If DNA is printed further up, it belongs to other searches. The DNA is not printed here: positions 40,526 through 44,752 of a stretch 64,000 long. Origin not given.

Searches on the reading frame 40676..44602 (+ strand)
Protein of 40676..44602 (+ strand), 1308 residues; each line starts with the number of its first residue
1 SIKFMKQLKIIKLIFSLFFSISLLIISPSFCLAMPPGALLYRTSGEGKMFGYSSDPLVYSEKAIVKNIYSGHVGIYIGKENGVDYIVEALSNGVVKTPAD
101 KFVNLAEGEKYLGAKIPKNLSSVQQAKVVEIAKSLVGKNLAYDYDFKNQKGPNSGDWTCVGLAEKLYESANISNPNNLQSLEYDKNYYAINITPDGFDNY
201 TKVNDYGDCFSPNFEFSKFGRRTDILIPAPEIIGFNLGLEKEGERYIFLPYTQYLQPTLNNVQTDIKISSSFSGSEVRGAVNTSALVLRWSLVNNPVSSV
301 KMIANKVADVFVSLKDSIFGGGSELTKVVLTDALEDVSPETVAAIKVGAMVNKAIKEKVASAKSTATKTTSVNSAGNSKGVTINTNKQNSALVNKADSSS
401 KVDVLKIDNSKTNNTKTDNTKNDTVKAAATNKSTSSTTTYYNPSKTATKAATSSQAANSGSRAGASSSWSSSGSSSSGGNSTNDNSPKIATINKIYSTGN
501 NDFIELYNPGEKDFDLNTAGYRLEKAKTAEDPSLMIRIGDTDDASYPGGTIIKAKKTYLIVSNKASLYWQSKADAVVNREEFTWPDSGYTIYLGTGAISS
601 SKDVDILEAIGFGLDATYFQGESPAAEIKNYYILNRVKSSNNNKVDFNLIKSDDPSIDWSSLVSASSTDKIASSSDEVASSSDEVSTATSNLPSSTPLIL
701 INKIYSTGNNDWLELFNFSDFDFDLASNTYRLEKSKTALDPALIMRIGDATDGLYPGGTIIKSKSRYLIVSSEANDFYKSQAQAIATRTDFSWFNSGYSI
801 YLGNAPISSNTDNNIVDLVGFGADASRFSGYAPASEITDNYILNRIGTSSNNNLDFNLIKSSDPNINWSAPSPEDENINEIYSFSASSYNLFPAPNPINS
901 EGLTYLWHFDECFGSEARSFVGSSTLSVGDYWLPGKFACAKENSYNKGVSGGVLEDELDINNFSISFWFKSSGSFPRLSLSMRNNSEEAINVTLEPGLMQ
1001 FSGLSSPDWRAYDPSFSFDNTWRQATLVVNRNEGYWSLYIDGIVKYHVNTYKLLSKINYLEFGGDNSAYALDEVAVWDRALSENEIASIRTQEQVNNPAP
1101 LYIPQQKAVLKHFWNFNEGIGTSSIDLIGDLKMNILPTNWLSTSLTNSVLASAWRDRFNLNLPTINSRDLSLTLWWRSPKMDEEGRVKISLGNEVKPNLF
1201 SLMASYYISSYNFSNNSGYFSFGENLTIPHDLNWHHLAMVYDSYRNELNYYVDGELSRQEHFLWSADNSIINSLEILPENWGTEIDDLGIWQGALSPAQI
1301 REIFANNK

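Call 19: search_protein_families(library=pfam, proteins=[window:40676-44602:+], max_evalue=0.00001)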
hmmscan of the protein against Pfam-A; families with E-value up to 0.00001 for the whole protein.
window:40676-44602:+ (1308 aa): 2 families
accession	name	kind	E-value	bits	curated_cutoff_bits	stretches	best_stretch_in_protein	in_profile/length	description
PF13385.13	Laminin_G_3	-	1.2e-18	68.2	27.6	2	1161-1300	10-150/151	Concanavalin A-like lectin/glucanases superfamily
PF00932.25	LTD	-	4e-14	53.4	34.3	1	491-593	9-94/109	Lamin Tail Domain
